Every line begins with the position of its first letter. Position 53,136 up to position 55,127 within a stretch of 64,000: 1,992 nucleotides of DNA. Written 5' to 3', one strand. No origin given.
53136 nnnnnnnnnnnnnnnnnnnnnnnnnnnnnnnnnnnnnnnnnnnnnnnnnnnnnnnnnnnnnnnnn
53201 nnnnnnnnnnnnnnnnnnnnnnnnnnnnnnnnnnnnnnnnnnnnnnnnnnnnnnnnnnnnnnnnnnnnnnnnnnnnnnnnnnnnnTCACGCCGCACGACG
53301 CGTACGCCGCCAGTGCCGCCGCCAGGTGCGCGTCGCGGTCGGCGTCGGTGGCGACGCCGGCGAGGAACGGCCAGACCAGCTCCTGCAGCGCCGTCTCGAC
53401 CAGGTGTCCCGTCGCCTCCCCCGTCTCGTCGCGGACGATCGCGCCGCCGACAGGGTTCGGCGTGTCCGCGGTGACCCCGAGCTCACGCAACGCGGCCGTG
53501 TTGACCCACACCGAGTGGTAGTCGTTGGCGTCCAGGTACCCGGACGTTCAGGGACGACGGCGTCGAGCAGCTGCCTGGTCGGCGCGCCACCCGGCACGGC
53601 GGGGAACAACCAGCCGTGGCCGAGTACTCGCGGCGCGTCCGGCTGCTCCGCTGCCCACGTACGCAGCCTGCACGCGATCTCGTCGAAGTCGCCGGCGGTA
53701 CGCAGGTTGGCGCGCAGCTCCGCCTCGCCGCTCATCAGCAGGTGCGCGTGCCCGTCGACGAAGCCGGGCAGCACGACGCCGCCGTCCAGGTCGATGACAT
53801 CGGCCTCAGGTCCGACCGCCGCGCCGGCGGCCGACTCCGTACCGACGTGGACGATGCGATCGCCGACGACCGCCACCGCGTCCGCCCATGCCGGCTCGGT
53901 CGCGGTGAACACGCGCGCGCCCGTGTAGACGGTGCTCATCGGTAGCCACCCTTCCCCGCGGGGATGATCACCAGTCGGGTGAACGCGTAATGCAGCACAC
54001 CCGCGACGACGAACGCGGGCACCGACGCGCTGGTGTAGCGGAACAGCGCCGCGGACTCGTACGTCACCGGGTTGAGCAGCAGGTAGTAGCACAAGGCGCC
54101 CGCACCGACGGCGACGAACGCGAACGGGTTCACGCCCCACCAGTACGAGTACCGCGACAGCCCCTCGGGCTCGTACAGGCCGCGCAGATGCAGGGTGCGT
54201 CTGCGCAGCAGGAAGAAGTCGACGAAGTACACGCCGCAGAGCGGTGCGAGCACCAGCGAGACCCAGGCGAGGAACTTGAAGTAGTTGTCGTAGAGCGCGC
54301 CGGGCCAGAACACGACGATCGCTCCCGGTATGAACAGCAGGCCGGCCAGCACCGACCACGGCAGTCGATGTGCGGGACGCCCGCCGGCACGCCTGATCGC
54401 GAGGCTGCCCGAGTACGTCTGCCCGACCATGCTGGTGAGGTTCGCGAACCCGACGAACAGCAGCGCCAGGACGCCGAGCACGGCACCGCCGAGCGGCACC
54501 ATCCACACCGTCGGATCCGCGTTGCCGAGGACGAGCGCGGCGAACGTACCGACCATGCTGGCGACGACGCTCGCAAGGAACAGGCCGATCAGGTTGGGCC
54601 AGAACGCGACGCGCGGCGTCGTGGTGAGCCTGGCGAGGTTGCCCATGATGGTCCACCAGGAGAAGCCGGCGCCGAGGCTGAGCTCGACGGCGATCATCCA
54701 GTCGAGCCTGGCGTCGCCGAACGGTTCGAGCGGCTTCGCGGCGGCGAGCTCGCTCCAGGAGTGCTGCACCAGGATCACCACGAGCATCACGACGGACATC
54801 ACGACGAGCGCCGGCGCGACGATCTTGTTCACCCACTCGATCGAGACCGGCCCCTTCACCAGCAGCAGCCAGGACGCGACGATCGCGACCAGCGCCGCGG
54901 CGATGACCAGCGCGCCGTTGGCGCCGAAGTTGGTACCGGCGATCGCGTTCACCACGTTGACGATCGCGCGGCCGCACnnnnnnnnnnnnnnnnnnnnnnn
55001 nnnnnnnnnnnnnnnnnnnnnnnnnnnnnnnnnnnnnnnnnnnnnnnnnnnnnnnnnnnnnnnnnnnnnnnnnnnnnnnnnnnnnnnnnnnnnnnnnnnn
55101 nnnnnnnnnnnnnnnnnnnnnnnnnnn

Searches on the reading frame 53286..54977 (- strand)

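Call 53: search_protein_families(library=pfam, proteins=[window:53286-54977:-], max_evalue=0.00001)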
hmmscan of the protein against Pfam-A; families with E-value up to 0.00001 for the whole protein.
window:53286-54977:- (563 aa): 1 family
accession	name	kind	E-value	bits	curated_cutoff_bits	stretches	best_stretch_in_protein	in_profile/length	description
PF07969.17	Amidohydro_3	-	5.3e-13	49.7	29.7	1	393-479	1-91/472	Amidohydrolase family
